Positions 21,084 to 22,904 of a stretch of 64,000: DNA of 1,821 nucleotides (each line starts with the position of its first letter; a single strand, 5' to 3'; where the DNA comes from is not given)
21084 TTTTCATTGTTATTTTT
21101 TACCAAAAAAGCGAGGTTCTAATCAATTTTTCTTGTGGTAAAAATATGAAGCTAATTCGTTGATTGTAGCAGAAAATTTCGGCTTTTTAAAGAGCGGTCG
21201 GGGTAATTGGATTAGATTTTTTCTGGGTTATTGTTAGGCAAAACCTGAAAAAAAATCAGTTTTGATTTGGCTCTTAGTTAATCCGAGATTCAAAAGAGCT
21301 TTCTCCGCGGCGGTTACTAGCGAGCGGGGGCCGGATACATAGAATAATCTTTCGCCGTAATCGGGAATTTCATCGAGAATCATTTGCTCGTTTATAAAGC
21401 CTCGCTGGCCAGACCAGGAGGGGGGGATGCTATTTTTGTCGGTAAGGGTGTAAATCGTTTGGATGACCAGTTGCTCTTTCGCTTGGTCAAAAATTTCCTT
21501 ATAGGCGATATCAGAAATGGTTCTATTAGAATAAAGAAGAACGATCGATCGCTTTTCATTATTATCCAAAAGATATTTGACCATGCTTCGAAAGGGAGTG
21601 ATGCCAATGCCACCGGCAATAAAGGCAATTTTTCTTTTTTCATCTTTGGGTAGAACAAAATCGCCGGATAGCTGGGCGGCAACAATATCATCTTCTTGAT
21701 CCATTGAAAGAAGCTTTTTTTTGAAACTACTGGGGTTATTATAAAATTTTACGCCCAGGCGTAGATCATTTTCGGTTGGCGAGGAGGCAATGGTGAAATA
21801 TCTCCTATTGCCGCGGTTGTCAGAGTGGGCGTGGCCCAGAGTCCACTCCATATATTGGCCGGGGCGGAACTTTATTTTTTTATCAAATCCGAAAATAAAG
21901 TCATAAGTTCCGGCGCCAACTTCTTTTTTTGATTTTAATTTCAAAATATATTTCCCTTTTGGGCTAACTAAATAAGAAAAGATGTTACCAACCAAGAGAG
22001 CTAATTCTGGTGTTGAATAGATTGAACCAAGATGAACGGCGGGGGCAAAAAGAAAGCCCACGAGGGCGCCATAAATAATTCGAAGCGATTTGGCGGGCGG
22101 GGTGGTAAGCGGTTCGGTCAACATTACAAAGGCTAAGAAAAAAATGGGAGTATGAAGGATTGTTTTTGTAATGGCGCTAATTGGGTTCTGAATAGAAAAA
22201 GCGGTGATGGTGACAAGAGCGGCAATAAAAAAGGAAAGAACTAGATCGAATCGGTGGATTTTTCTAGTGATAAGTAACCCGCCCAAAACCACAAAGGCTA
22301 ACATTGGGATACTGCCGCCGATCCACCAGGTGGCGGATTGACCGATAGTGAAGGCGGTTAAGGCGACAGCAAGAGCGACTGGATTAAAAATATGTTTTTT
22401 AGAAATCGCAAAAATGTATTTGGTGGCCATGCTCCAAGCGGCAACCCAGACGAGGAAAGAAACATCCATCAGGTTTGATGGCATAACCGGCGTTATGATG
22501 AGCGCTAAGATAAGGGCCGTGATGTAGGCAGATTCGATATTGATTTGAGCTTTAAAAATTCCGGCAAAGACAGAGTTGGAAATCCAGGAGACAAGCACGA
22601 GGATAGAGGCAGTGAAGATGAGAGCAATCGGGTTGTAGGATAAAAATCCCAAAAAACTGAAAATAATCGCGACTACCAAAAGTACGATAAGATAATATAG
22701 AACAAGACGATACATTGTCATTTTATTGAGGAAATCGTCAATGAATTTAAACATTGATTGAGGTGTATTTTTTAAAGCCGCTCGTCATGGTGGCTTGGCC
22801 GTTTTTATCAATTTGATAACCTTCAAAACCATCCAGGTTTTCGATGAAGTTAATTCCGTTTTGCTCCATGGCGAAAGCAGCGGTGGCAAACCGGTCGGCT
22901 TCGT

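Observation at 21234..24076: Extracytoplasmic flavinylation electron-transfer module in an organism otherwise lacking respiratory genes in this window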

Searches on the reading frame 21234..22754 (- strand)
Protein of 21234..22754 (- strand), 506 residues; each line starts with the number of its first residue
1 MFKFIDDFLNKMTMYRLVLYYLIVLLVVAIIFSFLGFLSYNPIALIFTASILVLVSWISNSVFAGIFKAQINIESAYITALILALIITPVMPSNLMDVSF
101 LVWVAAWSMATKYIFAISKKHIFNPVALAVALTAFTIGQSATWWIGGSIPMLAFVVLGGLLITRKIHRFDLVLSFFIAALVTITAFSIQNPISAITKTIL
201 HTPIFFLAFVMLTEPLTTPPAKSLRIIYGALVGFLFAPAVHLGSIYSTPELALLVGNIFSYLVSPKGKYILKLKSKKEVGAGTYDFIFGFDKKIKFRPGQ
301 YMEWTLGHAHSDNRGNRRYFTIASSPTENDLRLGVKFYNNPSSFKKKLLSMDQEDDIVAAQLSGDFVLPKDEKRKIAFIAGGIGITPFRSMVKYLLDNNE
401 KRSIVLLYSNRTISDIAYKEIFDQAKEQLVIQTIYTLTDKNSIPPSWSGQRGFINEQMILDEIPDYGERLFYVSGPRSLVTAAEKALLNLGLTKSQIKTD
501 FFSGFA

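Call 3: search_protein_families(library=pfam, proteins=[window:21234-22754:-], max_evalue=0.01)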
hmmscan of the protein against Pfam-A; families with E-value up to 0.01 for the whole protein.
window:21234-22754:- (506 aa): 3 families
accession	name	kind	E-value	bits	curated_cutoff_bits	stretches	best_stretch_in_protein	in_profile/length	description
PF00175.26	NAD_binding_1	-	8.8e-18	65.4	22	1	378-484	1-108/109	Oxidoreductase NAD-binding domain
PF03116.20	NQR2_RnfD_RnfE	-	2e-08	34.4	27.7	1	147-263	171-286/296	NQR2, RnfD, RnfE family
PF08030.17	NAD_binding_6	-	0.00075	20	22.2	1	375-436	3-75/156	Ferric reductase NAD binding domain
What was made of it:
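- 21237..21953 (-): FNR-like FAD/NAD(P)H domain (aa 268-506), cytoplasmic electron input. NAD_binding_1 E 9e-18 (call 3).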

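Call 4: search_protein_families(library=ncbifam, proteins=[window:21234-22754:-], max_evalue=0.01)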
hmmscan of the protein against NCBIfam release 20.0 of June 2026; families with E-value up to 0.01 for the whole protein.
window:21234-22754:- (506 aa): 23 families
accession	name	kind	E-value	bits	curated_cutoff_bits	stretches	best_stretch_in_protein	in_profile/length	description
NF009805.0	PRK13289.1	equivalog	2e-26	92.9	432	1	294-503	183-393/399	NO-inducible flavohemoprotein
NF058606.1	GlBtMonoRdsGbcB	equivalog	7.8e-21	74.4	500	1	285-498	30-243/362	glycine betaine monooxygenase reductase subunit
NF005963.0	PRK08051.1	equivalog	2.2e-18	66.4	230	1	274-502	9-230/233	NAD(P)H-flavin reductase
TIGR02160.1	PA_CoA_Oxy5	hypoth_equivalog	4e-15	55.5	420.8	1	292-503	29-242/352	1,2-phenylacetyl-CoA epoxidase subunit PaaE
NF007964.0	PRK10684.1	equivalog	7.6e-15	54.7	383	1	295-502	36-237/333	NADH oxidoreductase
NF040810.1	BenC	equivalog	1.3e-14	54.1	430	1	291-500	129-328/333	benzoate 1,2-dioxygenase electron transfer component BenC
TIGR01941.1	nqrF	equivalog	2.4e-13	49.8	295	1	342-502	243-403/405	NADH:ubiquinone reductase (Na(+)-transporting) subunit F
NF008822.0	PRK11872.1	equivalog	1.8e-12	46.9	402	1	291-502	132-335/341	anthranilate 1,2-dioxygenase electron transfer component AntC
NF045803.1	MethMoxFADbindMmoC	equivalog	5e-12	45.2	500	1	291-499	135-337/343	aromatic/alkene monooxygenase hydroxylase FAD-binding subunit MmoC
NF052252.1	flav_redu_LuxG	exception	1.6e-11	43.9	340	1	282-489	14-215/232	flavin mononucleotide reductase LuxG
NF006220.0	PRK08345.1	subfamily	1.7e-10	40.7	395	1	292-496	39-245/294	cytochrome-c3 hydrogenase subunit gamma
NF040830.1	sulfhyd_ShyC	equivalog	6e-09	35.5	600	1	291-421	34-157/288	NAD(P)-dependent hydrogenase/sulfhydrogenase 2 subunit gamma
NF000796.0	PRK00054.1-1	equivalog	2.4e-08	33.5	224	1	288-482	21-184/254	dihydroorotate dehydrogenase electron transfer subunit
TIGR02911.1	sulfite_red_B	equivalog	3.6e-08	32.8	288.6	1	371-499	97-221/261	anaerobic sulfite reductase subunit AsrB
NF008178.0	PRK10926.1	equivalog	5.9e-05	22.4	390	1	295-434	30-171/248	ferredoxin--NADP(+) reductase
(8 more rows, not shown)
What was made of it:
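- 21237..21953 (-): NCBIfam matches to the flavohaemoprotein FAD/NAD module reach E 2e-26 (call 4).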

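Call 7: find_homologous_proteins(query=window:21234-22754:-, max_evalue=0.00001)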
Query window:21234-22754:- (506 aa): 7987 proteins with E <= 0.00001 among 8000 candidates; the best 120 are listed.
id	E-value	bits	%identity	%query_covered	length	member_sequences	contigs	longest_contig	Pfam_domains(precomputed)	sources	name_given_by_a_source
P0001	0.0e+0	1076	100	97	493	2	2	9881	PF00175.27,PF03116.21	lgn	-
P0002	0.0e+0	1024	91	100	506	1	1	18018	PF00175.27,PF03116.21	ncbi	-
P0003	1.1e-213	729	62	100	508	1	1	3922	PF00175.27,PF03116.21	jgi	jgi:ferredoxin-NADP reductase/Na+-translocating ferredoxin:NAD+ oxidoreductase RnfD subunit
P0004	2.2e-213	728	63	100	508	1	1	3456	PF00175.27,PF03116.21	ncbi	-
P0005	3.5e-213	727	64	100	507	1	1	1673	PF00175.27,PF03116.21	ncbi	-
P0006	7.7e-212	723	63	99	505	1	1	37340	PF00175.27,PF03116.21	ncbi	ncbi:MAG: RnfABCDGE type electron transport complex subunit D [Minisyncoccia bacterium]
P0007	2.7e-210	718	62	100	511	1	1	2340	PF00175.27,PF03116.21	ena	-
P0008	5.7e-210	716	62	100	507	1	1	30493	PF00175.27,PF03116.21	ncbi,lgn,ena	-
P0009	7.7e-210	716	61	100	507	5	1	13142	PF00175.27,PF03116.21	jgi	-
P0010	7.9e-210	716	61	100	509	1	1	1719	PF00175.27,PF03116.21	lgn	-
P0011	2.4e-209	714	62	100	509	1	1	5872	PF00175.27,PF03116.21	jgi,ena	-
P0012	1.0e-208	712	61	100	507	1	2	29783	PF00175.27,PF03116.21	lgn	-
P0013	3.1e-208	711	62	100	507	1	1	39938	PF00175.27,PF03116.21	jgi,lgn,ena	-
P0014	3.2e-208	711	61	100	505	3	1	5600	PF00175.27,PF03116.21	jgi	jgi:ferredoxin-NADP reductase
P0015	3.9e-208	710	62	99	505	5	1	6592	PF00175.27,PF03116.21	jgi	jgi:ferredoxin-NADP reductase/Na+-transporting NADH:ubiquinone oxidoreductase subunit NqrB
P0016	1.3e-207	709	61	100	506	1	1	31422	PF00175.27,PF03116.21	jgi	jgi:glycine betaine catabolism B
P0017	1.5e-207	708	57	100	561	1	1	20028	PF00175.27,PF03116.21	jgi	jgi:ferredoxin-NADP reductase/Na+-translocating ferredoxin:NAD+ oxidoreductase RnfD subunit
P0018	7.2e-207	706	64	99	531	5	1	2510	PF00175.27,PF03116.21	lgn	-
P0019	1.2e-206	705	61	100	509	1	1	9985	PF00175.27,PF03116.21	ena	-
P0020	2.3e-206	705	59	100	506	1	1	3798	PF00175.27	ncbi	-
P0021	1.0e-205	702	60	100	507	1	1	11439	PF00175.27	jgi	jgi:glycine betaine catabolism B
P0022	1.3e-205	702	61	99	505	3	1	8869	PF00175.27,PF03116.21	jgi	jgi:ferredoxin-NADP reductase/Na+-translocating ferredoxin:NAD+ oxidoreductase RnfD subunit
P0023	3.5e-205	701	61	100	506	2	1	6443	PF00175.27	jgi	-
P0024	5.7e-205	700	60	99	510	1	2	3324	PF00175.27,PF03116.21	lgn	-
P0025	9.2e-205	699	61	100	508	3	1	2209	PF00175.27,PF03116.21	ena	-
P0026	1.3e-204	699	61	100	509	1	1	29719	PF00175.27,PF03116.21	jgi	jgi:ferredoxin-NADP reductase/Na+-translocating ferredoxin:NAD+ oxidoreductase RnfD subunit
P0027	1.8e-204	698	61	99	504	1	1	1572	PF00175.27,PF03116.21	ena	-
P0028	4.6e-204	697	59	100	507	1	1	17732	PF00175.27,PF03116.21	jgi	jgi:ferredoxin-NADP reductase/Na+-translocating ferredoxin:NAD+ oxidoreductase RnfD subunit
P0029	5.2e-204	697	61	100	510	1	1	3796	PF00175.27,PF03116.21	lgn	-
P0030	5.4e-204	697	62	97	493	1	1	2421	PF00175.27,PF03116.21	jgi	jgi:ferredoxin-NADP reductase/Na+-translocating ferredoxin:NAD+ oxidoreductase RnfD subunit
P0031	2.0e-203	695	60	100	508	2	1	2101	PF00175.27,PF03116.21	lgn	-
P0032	2.1e-203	695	61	99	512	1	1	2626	PF00175.27,PF03116.21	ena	-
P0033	2.2e-203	695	60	100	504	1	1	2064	PF00175.27,PF03116.21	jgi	jgi:ferredoxin-NADP reductase/Na+-translocating ferredoxin:NAD+ oxidoreductase RnfD subunit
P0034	2.5e-203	694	61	99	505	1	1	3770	PF00175.27,PF03116.21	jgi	jgi:ferredoxin-NADP reductase/Na+-translocating ferredoxin:NAD+ oxidoreductase RnfD subunit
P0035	3.6e-203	694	61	100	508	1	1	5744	PF00175.27,PF03116.21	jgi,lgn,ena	-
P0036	3.6e-203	694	61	100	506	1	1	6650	PF00175.27,PF03116.21,PF00970.31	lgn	-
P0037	3.9e-203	694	59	100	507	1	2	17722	PF00175.27,PF03116.21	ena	-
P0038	6.5e-203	693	61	99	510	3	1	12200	PF00175.27,PF03116.21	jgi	-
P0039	1.8e-202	692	60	100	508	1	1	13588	PF00175.27,PF03116.21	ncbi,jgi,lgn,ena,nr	ncbi:MAG TPA: hypothetical protein VMV71_00865 [Candidatus Paceibacterota bacterium]|nr:hypothetical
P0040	2.6e-202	691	59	100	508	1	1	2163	PF00175.27,PF03116.21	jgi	jgi:ferredoxin-NADP reductase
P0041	3.4e-202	691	61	100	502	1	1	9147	PF00175.27,PF03116.21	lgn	-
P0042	4.3e-202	690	60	99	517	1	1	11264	PF00175.27,PF03116.21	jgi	jgi:ferredoxin-NADP reductase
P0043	7.7e-202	690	60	100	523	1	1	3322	PF00175.27,PF03116.21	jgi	jgi:ferredoxin-NADP reductase/Na+-translocating ferredoxin:NAD+ oxidoreductase RnfD subunit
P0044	1.3e-201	689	61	100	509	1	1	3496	PF00175.27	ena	-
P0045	1.9e-201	688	61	100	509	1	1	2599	PF00175.27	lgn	-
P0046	1.9e-201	688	61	97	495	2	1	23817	PF00175.27,PF03116.21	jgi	-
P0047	2.4e-201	688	60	100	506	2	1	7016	PF00175.27,PF03116.21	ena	-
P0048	3.0e-201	688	60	100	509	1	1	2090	PF00175.27,PF03116.21,PF08030.18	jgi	jgi:ferredoxin-NADP reductase/Na+-translocating ferredoxin:NAD+ oxidoreductase RnfD subunit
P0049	3.0e-201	688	60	99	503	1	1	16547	PF00175.27,PF03116.21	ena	-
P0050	5.4e-201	687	61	100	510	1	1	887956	PF00175.27,PF03116.21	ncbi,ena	-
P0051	6.4e-201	687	60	100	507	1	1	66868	PF00175.27,PF03116.21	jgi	jgi:ferredoxin-NADP reductase/Na+-translocating ferredoxin:NAD+ oxidoreductase RnfD subunit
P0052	8.7e-201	686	60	100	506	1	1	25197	PF00175.27,PF03116.21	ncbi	-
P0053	1.1e-200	686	59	100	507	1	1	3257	PF00175.27,PF03116.21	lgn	-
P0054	1.1e-200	686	59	95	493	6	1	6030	PF00175.27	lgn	-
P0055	3.3e-200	684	58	100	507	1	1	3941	PF00175.27,PF03116.21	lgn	-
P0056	4.0e-200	684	60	99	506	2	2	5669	PF00175.27,PF03116.21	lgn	-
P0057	4.7e-200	684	58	100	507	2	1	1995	PF00175.27,PF03116.21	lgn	-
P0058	5.4e-200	684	61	100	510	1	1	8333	PF00175.27,PF03116.21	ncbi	-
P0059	6.4e-200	683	60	99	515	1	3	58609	PF00175.27,PF03116.21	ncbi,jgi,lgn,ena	jgi:ferredoxin-NADP reductase/Na+-translocating ferredoxin:NAD+ oxidoreductase RnfD subunit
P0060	6.9e-200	683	60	100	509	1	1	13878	PF00175.27,PF03116.21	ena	-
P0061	9.2e-200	683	56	100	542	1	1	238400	PF00175.27,PF03116.21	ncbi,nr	ncbi:MAG: RnfABCDGE type electron transport complex subunit D [Candidatus Liptonbacteria bacterium]|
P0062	1.7e-199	682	60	97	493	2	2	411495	PF00175.27,PF03116.21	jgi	jgi:ferredoxin-NADP reductase/Na+-translocating ferredoxin:NAD+ oxidoreductase RnfD subunit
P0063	1.7e-199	682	61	100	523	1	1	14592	PF00175.27,PF03116.21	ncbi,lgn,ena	-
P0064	4.1e-199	681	59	100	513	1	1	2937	PF00175.27,PF03116.21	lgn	-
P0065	7.7e-199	680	60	99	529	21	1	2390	PF00175.27,PF03116.21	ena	-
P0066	9.2e-199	679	61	97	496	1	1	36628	PF00175.27,PF03116.21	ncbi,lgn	-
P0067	1.1e-198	679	60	100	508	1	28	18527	PF00175.27,PF03116.21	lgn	-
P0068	1.2e-198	679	59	100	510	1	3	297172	PF00175.27,PF03116.21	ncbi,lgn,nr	ncbi:MAG: RnfABCDGE type electron transport complex subunit D [Patescibacteria group bacterium]|nr:R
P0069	1.5e-198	679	60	100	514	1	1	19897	PF00175.27,PF03116.21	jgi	jgi:glycine betaine catabolism B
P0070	2.4e-198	678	60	100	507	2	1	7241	PF00175.27,PF03116.21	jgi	jgi:ferredoxin-NADP reductase/Na+-translocating ferredoxin:NAD+ oxidoreductase RnfD subunit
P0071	3.2e-198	678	57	100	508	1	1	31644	PF00175.27,PF03116.21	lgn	-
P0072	8.8e-198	676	61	100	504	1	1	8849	PF00175.27,PF03116.21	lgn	-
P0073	1.0e-197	676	59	100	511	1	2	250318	PF00175.27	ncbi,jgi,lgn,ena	-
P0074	2.3e-197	675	60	100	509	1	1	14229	PF00175.27,PF03116.21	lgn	-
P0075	2.5e-197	675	61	97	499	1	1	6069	PF00175.27,PF03116.21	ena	-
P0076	3.1e-197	674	60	100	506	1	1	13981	PF00175.27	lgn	-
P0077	3.6e-197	674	61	97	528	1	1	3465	PF00175.27,PF03116.21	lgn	-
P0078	3.9e-197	674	60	100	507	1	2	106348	PF00175.27,PF03116.21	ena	-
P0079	4.7e-197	674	58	99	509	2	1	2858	PF00175.27,PF03116.21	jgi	-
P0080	9.6e-197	673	59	100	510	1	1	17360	PF00175.27,PF03116.21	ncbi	-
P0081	1.0e-196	673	59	99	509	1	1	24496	PF00175.27,PF03116.21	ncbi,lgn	-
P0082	1.2e-196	673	60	99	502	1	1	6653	PF00175.27,PF03116.21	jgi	jgi:glycine betaine catabolism B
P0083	1.3e-196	672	57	100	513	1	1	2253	PF00175.27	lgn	-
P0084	1.5e-196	672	60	100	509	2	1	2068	PF00175.27,PF03116.21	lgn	-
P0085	1.8e-196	672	60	97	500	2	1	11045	PF00175.27,PF03116.21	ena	-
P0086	2.2e-196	672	58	100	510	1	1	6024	PF00175.27,PF03116.21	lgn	-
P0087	2.7e-196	671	59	100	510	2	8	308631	PF00175.27,PF03116.21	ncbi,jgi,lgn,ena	ncbi:MAG: RnfABCDGE type electron transport complex subunit D [Minisyncoccia bacterium]|jgi:ferredox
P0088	3.5e-196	671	59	100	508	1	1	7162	PF00175.27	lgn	-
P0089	5.0e-196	670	61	93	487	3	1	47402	PF00175.27,PF03116.21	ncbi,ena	-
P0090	5.2e-196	670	59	99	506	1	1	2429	PF00175.27,PF03116.21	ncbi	-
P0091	6.2e-196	670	59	100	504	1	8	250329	PF00175.27,PF03116.21,PF08030.18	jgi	jgi:ferredoxin-NADP reductase/Na+-translocating ferredoxin:NAD+ oxidoreductase RnfD subunit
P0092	6.2e-196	670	60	99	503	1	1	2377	PF00175.27,PF03116.21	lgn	-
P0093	6.5e-196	670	60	100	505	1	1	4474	PF00175.27,PF03116.21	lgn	-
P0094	8.1e-196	670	60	99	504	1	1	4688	PF00175.27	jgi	jgi:ferredoxin-NADP reductase/Na+-translocating ferredoxin:NAD+ oxidoreductase RnfD subunit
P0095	8.4e-196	670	58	100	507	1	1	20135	PF00175.27,PF03116.21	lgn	-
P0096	1.1e-195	669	58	100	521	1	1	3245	PF00175.27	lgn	-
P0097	2.1e-195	668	61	100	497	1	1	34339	PF00175.27,PF03116.21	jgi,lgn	-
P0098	3.3e-195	668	59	100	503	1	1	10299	PF00175.27,PF03116.21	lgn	-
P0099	3.8e-195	668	59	100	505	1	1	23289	PF00175.27,PF03116.21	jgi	jgi:ferredoxin-NADP reductase/Na+-translocating ferredoxin:NAD+ oxidoreductase RnfD subunit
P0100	4.4e-195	667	61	99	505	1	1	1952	PF00175.27,PF03116.21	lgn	-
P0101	8.6e-195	666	58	100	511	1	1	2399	PF00175.27,PF03116.21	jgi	jgi:ferredoxin-NADP reductase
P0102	1.2e-194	666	60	100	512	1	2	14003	PF00175.27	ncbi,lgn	-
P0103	1.4e-194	666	61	94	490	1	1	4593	PF00175.27,PF03116.21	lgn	-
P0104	1.6e-194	665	57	100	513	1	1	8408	PF00175.27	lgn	-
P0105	2.5e-194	665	58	99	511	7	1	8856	PF00175.27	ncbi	-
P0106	2.8e-194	665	59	100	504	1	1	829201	PF00175.27,PF03116.21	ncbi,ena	-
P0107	3.1e-194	665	61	100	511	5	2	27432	PF00175.27,PF03116.21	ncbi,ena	-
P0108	3.9e-194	664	59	100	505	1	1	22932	PF00175.27,PF03116.21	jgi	jgi:ferredoxin-NADP reductase/Na+-transporting NADH:ubiquinone oxidoreductase subunit NqrB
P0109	4.0e-194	664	59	100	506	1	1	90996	PF00175.27,PF03116.21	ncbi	ncbi:MAG: RnfABCDGE type electron transport complex subunit D [Chloroflexota bacterium]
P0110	4.8e-194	664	57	100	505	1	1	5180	PF00175.27,PF03116.21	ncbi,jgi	jgi:ferredoxin-NADP reductase/Na+-translocating ferredoxin:NAD+ oxidoreductase RnfD subunit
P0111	6.0e-194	664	58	100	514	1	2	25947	PF00175.27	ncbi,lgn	-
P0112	6.2e-194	664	59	94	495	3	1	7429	PF00175.27,PF03116.21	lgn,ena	-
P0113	8.2e-194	663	60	100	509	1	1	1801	PF00175.27,PF03116.21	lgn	-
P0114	9.3e-194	663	58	99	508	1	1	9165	PF00175.27,PF03116.21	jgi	jgi:ferredoxin-NADP reductase/Na+-translocating ferredoxin:NAD+ oxidoreductase RnfD subunit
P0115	1.1e-193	663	57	100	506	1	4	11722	PF00175.27,PF03116.21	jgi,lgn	-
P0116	1.3e-193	663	59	100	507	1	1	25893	PF00175.27,PF03116.21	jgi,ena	-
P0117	1.9e-193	662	60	100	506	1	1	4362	PF00175.27,PF03116.21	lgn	-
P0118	2.0e-193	662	58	100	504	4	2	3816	PF00175.27,PF03116.21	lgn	-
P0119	2.1e-193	662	58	100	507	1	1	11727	PF00175.27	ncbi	-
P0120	2.4e-193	662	59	100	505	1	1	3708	PF00175.27,PF03116.21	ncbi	-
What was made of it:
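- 21234..22754 (-): Gene for the 506-aa fusion protein (NqrB/RnfD-like membrane domain plus FNR-like domain). It overlaps the apbE stop by 8 nt. More than 7,900 homologous 90%-identity clusters (call 7).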

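Call 15: search_solved_structures(query=A1, max_evalue=0.01, show_alignments=0)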
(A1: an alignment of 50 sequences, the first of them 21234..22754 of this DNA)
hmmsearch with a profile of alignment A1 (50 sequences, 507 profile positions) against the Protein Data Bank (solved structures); distinct sequences matched with E-value up to 0.01: 125 (the best 60 are shown).
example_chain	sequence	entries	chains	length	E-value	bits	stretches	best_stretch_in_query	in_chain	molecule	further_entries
7qty_A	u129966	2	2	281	8.4e-16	61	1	347-505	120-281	Na(+)-translocating NADH-quinone reductase subunit F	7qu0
2r6h_A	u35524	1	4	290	2.2e-15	59.6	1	348-501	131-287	NADH:ubiquinone oxidoreductase, Na translocating, F subunit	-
2eix_A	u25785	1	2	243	3.7e-15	58.9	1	270-495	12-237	NADH-cytochrome b5 reductase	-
7qu3_A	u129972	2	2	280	4.8e-15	58.5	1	347-505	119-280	Na(+)-translocating NADH-quinone reductase subunit F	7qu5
1cqx_A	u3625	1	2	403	1.2e-14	57.2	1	272-503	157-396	FLAVOHEMOPROTEIN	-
3ozu_A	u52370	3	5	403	1.3e-14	57.1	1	272-503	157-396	Flavohemoprotein | Flavohemoglobin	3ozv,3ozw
7xk3_F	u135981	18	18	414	1.6e-14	56.8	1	348-506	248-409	Na(+)-translocating NADH-quinone reductase subunit F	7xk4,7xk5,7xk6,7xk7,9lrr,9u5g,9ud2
4u9u_A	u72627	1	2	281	2e-14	56.4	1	347-505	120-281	Na(+)-translocating NADH-quinone reductase subunit F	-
8ad4_A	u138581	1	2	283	2e-14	56.4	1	347-505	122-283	Na(+)-translocating NADH-quinone reductase subunit F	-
4uaj_A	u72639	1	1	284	2.1e-14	56.4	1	347-505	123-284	Na(+)-translocating NADH-quinone reductase subunit F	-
8a1t_F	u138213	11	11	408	3.4e-14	55.7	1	348-505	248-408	Na(+)-translocating NADH-quinone reductase subunit F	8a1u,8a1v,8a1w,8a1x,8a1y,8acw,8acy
6o0a_A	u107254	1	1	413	6e-14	54.9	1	269-503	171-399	Flavohemoglobin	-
8ad3_A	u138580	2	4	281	1.3e-13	53.7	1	347-501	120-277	Na(+)-translocating NADH-quinone reductase subunit F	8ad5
7rom_A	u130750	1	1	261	7e-13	51.3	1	319-497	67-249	NADH-cytochrome b5 reductase 1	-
4wqm_A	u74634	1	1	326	1.4e-12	50.3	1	267-502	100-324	Toluene-4-monooxygenase electron transfer component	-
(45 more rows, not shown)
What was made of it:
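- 21237..21953 (-): PDB profile hits include the NqrF FAD domain at E 8e-16 (call 15).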
